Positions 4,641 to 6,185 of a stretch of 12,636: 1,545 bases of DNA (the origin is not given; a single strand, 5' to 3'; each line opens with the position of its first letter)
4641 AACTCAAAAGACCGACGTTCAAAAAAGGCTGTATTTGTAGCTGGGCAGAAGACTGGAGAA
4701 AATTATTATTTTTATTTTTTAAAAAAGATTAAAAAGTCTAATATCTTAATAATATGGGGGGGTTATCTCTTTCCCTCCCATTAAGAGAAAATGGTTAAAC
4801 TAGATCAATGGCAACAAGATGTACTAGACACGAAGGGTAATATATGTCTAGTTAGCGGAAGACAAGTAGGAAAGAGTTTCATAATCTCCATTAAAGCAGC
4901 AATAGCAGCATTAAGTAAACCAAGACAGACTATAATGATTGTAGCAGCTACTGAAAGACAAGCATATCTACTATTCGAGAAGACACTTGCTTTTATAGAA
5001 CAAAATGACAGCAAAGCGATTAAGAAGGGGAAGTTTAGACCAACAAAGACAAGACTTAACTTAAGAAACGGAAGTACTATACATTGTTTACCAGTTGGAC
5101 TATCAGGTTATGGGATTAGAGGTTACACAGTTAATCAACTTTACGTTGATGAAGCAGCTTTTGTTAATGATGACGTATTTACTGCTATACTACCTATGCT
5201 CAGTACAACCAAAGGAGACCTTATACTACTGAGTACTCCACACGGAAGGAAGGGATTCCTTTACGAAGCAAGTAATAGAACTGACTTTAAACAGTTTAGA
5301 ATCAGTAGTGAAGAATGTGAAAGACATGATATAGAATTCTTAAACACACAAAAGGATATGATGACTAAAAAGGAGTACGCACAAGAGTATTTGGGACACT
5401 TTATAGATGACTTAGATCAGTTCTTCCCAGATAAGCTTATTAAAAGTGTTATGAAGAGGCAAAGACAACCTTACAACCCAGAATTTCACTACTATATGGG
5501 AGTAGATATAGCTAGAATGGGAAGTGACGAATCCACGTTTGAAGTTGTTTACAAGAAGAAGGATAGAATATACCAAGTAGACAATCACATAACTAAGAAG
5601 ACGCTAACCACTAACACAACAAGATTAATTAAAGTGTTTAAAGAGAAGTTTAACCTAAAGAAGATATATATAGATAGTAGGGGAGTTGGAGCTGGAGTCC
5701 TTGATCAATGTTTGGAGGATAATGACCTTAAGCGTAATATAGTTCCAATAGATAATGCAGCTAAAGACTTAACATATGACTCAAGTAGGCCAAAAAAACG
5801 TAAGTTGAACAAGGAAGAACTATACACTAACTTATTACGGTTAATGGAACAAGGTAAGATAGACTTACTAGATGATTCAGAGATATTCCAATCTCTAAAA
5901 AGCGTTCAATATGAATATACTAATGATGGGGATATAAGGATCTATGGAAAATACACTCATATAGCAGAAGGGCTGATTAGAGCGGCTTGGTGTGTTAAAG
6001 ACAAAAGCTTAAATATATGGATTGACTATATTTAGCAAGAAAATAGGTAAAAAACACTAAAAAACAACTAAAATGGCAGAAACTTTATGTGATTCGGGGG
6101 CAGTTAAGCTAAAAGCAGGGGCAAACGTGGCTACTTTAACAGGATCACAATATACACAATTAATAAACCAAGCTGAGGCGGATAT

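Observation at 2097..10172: Three SD-less genes share purine-box + TATA octamer + exactly 21 nt + ATG: archaeal leaderless-promoter geometry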

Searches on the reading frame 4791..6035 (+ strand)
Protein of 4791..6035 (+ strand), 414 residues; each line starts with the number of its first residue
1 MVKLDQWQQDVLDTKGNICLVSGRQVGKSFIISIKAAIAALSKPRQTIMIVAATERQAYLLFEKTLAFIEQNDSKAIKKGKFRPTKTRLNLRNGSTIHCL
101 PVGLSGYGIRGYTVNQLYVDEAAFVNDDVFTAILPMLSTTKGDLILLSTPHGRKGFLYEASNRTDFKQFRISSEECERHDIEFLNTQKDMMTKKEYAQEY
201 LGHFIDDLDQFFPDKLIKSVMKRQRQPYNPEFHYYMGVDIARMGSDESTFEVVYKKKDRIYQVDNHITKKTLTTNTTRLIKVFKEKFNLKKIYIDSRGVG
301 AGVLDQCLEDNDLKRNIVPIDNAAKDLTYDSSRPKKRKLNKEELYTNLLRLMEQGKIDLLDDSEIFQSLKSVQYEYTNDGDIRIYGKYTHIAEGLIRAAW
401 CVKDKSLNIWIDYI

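Call 5: search_protein_families(library=pfam, proteins=[window:4791-6035:+], max_evalue=0.1)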
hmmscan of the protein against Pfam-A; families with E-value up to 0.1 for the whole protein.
window:4791-6035:+ (414 aa): 6 families
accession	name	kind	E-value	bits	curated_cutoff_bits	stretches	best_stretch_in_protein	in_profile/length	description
PF03237.21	Terminase_6N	-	2.1e-17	63.9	22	1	20-217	2-213/215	Terminase large subunit, T4likevirus-type, N-terminal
PF17289.8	Terminase_6C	-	1.7e-05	25.3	22.6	1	236-380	1-132/155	Terminase RNaseH-like domain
PF05127.21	NAT10_TcmA_helicase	-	0.00012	22.4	22.7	1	21-164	3-131/176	RNA cytidine acetyltransferase NAT10/TcmA, helicase domain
PF22530.2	Terminase-T7_RNaseH-like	-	0.00054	20.7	27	1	238-310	1-72/108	Terminase Bacteriophage T7, Ribonuclease H-like domain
PF03354.21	TerL_ATPase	-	0.0043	17.2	23.7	1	22-156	28-168/178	Terminase large subunit, ATPase domain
PF13245.12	AAA_19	-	0.0072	16.9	25.1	1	15-125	11-72/134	AAA domain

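Call 6: search_protein_families(library=phrogs, proteins=[window:4791-6035:+], max_evalue=0.01)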
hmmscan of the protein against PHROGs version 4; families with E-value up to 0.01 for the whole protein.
window:4791-6035:+ (414 aa): 14 families
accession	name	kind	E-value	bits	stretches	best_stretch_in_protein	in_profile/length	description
phrog_2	-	head and packaging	1.1e-44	154.4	1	3-400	265-590/807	terminase large subunit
phrog_7579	-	head and packaging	6.8e-37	127.9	1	4-221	5-230/239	terminase large subunit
phrog_38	-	head and packaging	1.8e-15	57.7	1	18-327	308-635/760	terminase large subunit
phrog_5909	-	head and packaging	1.3e-11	45.1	1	147-381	6-241/285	terminase large subunit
phrog_5902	-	unknown function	1.1e-10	42.4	1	3-281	33-329/359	-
phrog_675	-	head and packaging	7.2e-09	35.4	1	6-151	45-192/576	terminase large subunit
phrog_5989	-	head and packaging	1.5e-06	28.5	1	18-141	159-276/347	terminase large subunit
phrog_9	-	head and packaging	1.5e-06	28.3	1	3-135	201-343/812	terminase large subunit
phrog_36964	-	head and packaging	0.00057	19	1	40-152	446-559/890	terminase large subunit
phrog_31869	-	unknown function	0.0021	18.7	1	246-329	90-169/170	-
phrog_22646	-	unknown function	0.0025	18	1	2-162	35-198/374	-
phrog_5713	-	head and packaging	0.0026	18.7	0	277-381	10-98/143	terminase large subunit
phrog_5573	-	head and packaging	0.0034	17.9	1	177-320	30-167/250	terminase large subunit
phrog_15503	-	unknown function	0.0063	16.9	0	21-140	91-211/245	-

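Call 10: find_homologous_proteins(query=window:4791-6035:+)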
Query window:4791-6035:+ (414 aa): 2074 proteins with E <= 0.001 among 6454 candidates; the best 120 are listed.
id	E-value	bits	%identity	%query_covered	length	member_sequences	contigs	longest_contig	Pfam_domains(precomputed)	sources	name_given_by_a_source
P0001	1.8e-276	934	100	100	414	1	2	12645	PF17289.9,PF03237.22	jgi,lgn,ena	-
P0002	2.0e-191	654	70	100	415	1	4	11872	PF03237.22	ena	-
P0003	1.9e-154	533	60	100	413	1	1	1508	PF03237.22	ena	-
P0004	1.1e-153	530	59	99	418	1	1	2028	PF03237.22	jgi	jgi:hypothetical protein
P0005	4.1e-153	528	58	100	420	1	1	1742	PF03237.22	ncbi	-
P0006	1.9e-152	526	58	100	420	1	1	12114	PF03237.22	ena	-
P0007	3.9e-152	525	58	99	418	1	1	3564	PF22530.3,PF03237.22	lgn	-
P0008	9.7e-152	524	60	100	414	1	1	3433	PF03237.22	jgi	-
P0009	2.0e-151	523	56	100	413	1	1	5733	PF17289.9,PF03237.22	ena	-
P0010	4.9e-151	521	57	99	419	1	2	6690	PF03237.22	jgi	jgi:hypothetical protein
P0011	1.4e-149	517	58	99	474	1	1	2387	PF03237.22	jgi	jgi:hypothetical protein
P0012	1.9e-149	516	58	99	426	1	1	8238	PF03237.22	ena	-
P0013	2.2e-149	516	56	100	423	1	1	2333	PF03237.22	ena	-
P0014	7.5e-148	511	56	100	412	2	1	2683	PF05127.22,PF03237.22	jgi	-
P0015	1.2e-147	510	55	99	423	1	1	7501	PF03237.22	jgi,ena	-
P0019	7.6e-147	508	57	99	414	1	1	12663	PF03237.22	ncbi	-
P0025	3.2e-145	502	56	99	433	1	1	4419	PF05127.22,PF03237.22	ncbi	-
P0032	1.4e-144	500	56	100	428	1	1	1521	PF03237.22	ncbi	-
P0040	7.3e-144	498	56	100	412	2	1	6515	PF03237.22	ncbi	-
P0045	2.2e-143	496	57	99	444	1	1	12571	PF03237.22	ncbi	-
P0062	6.0e-141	488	56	100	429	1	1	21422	PF05127.22,PF03237.22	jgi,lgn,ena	-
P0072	5.3e-140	485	55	99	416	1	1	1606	PF03237.22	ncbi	-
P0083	6.1e-139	482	53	100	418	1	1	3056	PF03237.22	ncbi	-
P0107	2.5e-137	476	54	99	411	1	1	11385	PF03237.22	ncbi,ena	-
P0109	4.4e-137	475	53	100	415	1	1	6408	PF03237.22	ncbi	-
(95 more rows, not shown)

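Call 12: search_dna_similar(query=window:4791-6035:+, collection=phages, mode=protein, max_evalue=0.001)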
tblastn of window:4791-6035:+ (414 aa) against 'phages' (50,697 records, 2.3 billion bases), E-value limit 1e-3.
Records with a match: 922; places in all: 922; records where one place covers at least 80% of the query: 26.
Best place of each record, by identity: <60% 922.
By first word of the organism name: Synechococcus 369; Salmonella 168; Cyanophage 61; Klebsiella 44; Escherichia 27; Aeromonas 24; Pelagibacter 22; Prochlorococcus 20; Clostridium 19; Dickeya 19; and 35 more.
By host as written in the record: - 225; Synechococcus 107; Synechococcus sp. 38; Synechococcus sp. WH7803 28; Salmonella enterica 26; Salmonella enterica subsp. enterica serovar Enteritidis PT1 21; Synechococcus sp. WH8102 19; Klebsiella pneumoniae 19; and 180 more.
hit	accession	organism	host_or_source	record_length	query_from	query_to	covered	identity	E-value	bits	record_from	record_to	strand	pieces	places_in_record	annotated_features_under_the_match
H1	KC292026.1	Halogranum tailed virus 1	Halogranum sp. SS5-1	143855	7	407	97%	32.2%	5e-44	170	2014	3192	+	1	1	5: terminase large subunit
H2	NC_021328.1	Halogranum tailed virus 1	Halogranum sp. SS5-1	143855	7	407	97%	32.2%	5e-44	170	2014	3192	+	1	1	5: terminase large subunit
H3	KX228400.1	Clostridium phage CDKM15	Clostridium difficile strain CD105HE1 ...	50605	3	387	93%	26.5%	1e-15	85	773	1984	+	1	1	terminase large subunit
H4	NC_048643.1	Clostridium phage CDKM15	Clostridium difficile strain CD105HE1 ...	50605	3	387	93%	26.5%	1e-15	85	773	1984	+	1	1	DEAD/DEAH box helicase family protein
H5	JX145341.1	Clostridium phage phiMMP02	Clostridium difficile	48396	3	387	93%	26.5%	1e-15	85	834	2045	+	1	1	terminase large subunit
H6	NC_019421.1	Clostridium phage phiMMP02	Clostridium difficile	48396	3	387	93%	26.5%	1e-15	85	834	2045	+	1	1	DEAD/DEAH box helicase family protein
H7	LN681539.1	Clostridium phage phiCD505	Clostridium difficile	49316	3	387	93%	26.5%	1e-15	85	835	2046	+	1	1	putative terminase B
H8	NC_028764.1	Clostridium phage phiCD505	Clostridium difficile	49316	3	387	93%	26.5%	1e-15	85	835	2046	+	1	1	DEAD/DEAH box helicase family protein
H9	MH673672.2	Thermus phage phiFa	Thermus thermophilus HB27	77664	7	384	91%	26.7%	2e-19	97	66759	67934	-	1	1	terminase large subunit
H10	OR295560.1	Clostridioides phage phiCD508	Clostridioides difficile LCUS 0508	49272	3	387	93%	26.0%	2e-15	84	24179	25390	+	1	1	hypothetical protein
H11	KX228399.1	Clostridium phage CDKM9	Clostridium difficile strain CD105HE1 ...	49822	3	387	93%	26.0%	2e-15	84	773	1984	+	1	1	terminase large subunit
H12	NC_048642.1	Clostridium phage CDKM9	Clostridium difficile strain CD105HE1 ...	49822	3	387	93%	26.0%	2e-15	84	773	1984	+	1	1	DEAD/DEAH box helicase family protein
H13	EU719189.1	Clostridioides phage phiCD27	Clostridioides difficile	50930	3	387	93%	26.0%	2e-15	84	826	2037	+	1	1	putative terminase B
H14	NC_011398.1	Clostridioides phage phiCD27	Clostridioides difficile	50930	3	387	93%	26.0%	2e-15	84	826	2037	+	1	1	putative terminase B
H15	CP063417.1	Parageobacillus phage JGon-2020a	Parageobacillus thermoglucosidasius 23.6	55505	5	395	94%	24.9%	1e-13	79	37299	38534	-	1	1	record has no annotation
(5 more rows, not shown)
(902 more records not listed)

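Call 13: find_encoding_contigs(protein=P0001, flank=10000, max_places=4)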
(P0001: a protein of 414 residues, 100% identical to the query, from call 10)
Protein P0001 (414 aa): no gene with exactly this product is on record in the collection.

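Call 14: list_cluster_members(proteins=[P0005, P0019, P0045, P0025, P0032, P0040, P0072, P0083, P0107, P0109])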
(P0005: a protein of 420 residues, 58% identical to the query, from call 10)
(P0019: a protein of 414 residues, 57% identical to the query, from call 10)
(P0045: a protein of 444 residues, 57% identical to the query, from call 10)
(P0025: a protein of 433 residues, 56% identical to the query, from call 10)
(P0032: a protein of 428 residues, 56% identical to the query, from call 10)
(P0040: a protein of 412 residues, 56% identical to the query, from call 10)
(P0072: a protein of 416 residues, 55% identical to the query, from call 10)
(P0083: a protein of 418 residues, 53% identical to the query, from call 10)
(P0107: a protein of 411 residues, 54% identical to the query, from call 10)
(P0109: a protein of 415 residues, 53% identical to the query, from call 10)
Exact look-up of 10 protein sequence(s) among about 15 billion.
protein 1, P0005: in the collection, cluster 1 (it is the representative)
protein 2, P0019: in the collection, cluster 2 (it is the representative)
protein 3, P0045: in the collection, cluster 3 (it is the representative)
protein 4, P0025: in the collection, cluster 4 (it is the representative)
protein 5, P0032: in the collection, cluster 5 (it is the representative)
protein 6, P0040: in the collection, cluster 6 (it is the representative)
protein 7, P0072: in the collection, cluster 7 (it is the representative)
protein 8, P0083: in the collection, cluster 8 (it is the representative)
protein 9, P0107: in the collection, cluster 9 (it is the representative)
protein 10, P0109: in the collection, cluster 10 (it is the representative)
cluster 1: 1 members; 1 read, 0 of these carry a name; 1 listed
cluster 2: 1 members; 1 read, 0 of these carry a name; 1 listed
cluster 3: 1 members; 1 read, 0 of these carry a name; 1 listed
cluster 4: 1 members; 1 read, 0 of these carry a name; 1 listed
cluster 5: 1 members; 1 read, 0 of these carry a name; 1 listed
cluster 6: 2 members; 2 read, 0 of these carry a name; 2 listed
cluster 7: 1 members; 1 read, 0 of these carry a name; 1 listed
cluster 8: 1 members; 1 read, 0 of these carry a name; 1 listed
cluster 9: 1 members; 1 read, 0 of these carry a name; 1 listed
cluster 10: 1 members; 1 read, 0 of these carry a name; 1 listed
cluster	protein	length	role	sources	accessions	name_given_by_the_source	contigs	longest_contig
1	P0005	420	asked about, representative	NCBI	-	-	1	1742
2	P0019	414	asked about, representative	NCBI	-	-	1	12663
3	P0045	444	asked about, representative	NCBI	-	-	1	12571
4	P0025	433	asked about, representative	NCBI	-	-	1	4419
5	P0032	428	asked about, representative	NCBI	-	-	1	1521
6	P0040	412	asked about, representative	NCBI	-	-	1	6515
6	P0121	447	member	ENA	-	-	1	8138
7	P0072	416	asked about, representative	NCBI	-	-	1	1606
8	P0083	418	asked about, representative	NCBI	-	-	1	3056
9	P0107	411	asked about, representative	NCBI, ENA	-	-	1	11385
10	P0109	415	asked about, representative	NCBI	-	-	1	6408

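Call 16: find_encoding_contigs(protein=P0019, flank=10000, max_places=3)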
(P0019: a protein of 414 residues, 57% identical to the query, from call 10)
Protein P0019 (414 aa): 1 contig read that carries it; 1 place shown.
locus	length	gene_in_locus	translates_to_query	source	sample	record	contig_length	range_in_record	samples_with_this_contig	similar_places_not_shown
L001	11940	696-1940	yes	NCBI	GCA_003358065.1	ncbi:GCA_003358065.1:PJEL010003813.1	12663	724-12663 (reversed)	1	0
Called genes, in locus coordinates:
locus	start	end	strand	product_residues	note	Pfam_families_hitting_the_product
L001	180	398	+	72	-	-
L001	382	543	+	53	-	-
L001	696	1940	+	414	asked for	PF03237:Terminase_6N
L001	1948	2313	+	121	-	-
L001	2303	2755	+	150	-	PF00565:SNase (weak)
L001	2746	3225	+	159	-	-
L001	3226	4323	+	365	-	PF04860:Phage_portal, PF06074:Portal_Mu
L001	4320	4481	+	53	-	-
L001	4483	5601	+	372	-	-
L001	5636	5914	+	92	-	-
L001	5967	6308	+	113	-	-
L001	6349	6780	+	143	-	-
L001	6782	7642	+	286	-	PF25209:Phage_capsid_4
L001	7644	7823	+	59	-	-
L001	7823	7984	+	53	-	-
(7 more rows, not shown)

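Call 17: find_encoding_contigs(protein=P0045, flank=10000, max_places=3)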
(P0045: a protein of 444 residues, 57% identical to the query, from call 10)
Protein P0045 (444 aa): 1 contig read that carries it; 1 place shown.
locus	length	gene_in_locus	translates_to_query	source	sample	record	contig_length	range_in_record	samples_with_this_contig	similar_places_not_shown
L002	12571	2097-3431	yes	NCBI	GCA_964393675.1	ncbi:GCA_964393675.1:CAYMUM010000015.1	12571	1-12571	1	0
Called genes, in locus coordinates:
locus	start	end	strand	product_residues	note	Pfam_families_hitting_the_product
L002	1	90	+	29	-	?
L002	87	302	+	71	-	-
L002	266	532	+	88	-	-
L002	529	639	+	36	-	-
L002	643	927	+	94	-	-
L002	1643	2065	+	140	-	PF07362:CcdA (weak)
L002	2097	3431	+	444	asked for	PF03237:Terminase_6N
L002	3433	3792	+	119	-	-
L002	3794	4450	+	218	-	-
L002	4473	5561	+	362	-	-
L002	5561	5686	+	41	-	-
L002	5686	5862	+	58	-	-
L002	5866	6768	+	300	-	-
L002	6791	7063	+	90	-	-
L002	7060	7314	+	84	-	-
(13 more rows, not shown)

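Call 18: find_related_loci(query=A1, collection=genome_contigs, flank=10000)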
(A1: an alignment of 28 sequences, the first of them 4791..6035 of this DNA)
Query A1 (414 aa) in genome_contigs; peptide patterns used: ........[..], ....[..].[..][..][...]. (x = any residue, [..] = any of these).
18 stretches matched a pattern; 8 encode a relative of the query (tblastn E <= 1e-3); 8 distinct loci.
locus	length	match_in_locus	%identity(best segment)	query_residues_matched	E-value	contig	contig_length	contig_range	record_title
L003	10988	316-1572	53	4-414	6e-142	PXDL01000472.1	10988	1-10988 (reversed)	MAG: Balneolia bacterium isolate T3Sed10_333R1 T3-Sed10-C14163, whole genome shotgun sequence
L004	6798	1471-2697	54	2-411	2e-131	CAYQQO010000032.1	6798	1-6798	MAG TPA_asm: uncultured Candidatus Saccharibacteria bacterium isolate SRP141376_co2_317 genome assembly, contig: NODE_19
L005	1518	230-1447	48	4-410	2e-127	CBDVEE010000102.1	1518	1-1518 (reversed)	MAG TPA_asm: uncultured archaeon isolate SRR22302353_concoct_106 genome assembly, contig: ERZ25073599.79012, whole genom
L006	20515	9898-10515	39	5-214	8e-40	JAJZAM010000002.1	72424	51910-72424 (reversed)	MAG: Actinomycetes bacterium isolate FK5.bin99 NODE_333_length_72424_cov_3.112148, whole genome shotgun sequence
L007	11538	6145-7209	28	13-390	1e-33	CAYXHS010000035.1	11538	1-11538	MAG TPA_asm: uncultured Nitrososphaeria archaeon isolate binchicken_co184_276 genome assembly, contig: NODE_10873_length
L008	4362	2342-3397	28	13-383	4e-32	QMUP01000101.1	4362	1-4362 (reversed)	MAG: Candidatus Wolframiiraptor sp. isolate B99-G9 B99_Guay9_scaffold_41800, whole genome shotgun sequence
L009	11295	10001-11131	24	18-384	2e-20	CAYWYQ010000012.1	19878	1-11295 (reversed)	MAG TPA_asm: uncultured Gammaproteobacteria bacterium isolate SRP200020_co5_417 genome assembly, contig: NODE_4163_lengt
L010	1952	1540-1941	38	7-142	3e-18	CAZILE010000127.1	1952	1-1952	MAG TPA_asm: uncultured Nitrososphaeria archaeon isolate binchicken_co6_528 genome assembly, contig: NODE_88347_length_1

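Call 19: find_related_loci(query=A1, collection=viral_contigs, flank=10000)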
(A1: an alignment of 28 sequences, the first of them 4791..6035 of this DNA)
Query A1 (414 aa) in viral_contigs; peptide patterns used: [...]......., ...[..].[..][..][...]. (x = any residue, [..] = any of these).
599 stretches matched a pattern (row limit reached: there are more); 558 encode a relative of the query (tblastn E <= 1e-3); the best 80 are kept; 80 distinct loci.
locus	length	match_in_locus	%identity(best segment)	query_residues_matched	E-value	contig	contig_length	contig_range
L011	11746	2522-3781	57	2-411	3e-158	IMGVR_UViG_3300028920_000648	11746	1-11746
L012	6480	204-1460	55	3-411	8e-157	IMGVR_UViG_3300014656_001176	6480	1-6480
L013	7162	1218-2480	55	2-411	1e-148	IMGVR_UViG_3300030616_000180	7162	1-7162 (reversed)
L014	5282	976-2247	54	2-414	4e-150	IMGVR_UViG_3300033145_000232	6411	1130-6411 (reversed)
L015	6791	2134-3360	56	2-411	3e-148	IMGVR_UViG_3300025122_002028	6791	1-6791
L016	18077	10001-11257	56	3-414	4e-147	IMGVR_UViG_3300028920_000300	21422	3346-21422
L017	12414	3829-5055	54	2-411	3e-147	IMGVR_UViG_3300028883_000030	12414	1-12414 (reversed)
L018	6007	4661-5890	53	2-411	7e-147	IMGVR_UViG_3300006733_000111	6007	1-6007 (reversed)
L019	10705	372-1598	54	2-410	6e-146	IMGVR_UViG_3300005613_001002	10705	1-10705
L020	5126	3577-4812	54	2-413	1e-147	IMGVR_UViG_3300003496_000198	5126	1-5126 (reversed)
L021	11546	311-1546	54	2-413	8e-146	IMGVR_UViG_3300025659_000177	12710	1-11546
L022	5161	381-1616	54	2-413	2e-147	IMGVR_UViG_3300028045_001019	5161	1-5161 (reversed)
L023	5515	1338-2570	53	2-411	2e-144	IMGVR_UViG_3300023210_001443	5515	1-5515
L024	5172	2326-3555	51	2-411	1e-143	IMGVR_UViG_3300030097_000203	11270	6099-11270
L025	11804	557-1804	53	2-411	7e-142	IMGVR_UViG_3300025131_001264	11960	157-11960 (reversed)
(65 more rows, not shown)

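Call 33: get_annotated_region(hit=H1, flank=12000)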
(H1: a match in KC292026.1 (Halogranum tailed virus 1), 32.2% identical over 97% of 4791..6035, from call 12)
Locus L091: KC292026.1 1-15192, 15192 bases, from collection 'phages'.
description: Halovirus HGTV-1, complete genome.
organism: Halogranum tailed virus 1 (NCBI taxid 1273749)
taxonomy: Viruses; Duplodnaviria; Heunggongvirae; Uroviricota; Caudoviricetes; Thumleimavirales; Halomagnusviridae; Hagravirus; Hagravirus HGTV1
host: Halogranum sp. SS5-1; source: -; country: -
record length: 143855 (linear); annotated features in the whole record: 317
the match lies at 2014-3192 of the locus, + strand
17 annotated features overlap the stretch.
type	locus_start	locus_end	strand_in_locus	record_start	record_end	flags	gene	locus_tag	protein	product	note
CDS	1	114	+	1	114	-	1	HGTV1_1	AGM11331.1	hypothetical protein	-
CDS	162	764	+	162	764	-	2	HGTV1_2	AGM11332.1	hypothetical protein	-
CDS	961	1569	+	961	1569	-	3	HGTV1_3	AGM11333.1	hypothetical protein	-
CDS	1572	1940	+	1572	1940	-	4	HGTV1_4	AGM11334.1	hypothetical protein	-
CDS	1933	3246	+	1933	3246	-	5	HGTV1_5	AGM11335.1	terminase large subunit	Terminase, large subunit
CDS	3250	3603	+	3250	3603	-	6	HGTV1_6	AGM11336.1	hypothetical protein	-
CDS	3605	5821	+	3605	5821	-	7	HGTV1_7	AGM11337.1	hypothetical protein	Portal and Mu gpF-like protein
CDS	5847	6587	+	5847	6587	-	8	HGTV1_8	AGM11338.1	hypothetical protein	-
CDS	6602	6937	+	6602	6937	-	9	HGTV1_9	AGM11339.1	hypothetical protein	-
CDS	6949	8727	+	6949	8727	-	10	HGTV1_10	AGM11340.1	hypothetical protein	-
CDS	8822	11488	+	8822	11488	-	11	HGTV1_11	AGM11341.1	prohead protease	Prohead protease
CDS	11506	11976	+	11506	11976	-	12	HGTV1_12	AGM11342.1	hypothetical protein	-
CDS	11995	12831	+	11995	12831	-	13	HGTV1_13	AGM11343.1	major capsid protein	Major Capsid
CDS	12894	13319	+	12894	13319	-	14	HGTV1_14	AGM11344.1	hypothetical protein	-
CDS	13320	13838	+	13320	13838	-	15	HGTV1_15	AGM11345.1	hypothetical protein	-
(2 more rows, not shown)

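Call 39: find_encoding_contigs(protein=P0002, flank=10000, max_places=4)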
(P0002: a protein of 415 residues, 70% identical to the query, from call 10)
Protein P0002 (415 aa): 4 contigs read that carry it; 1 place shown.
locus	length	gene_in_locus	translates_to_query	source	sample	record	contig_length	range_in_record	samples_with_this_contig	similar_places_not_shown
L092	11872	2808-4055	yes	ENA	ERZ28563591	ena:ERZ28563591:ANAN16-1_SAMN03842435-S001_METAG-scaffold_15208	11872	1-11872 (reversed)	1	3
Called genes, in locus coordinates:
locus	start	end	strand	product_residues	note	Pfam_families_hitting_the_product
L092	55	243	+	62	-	-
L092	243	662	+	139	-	-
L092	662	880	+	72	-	-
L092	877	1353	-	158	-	-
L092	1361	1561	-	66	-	-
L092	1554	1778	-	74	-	-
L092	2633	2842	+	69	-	-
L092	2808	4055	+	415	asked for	PF03237:Terminase_6N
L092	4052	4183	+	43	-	-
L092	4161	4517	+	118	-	-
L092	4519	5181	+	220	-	-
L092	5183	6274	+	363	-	PF04860:Phage_portal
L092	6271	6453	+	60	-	-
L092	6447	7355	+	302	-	-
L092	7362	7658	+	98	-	-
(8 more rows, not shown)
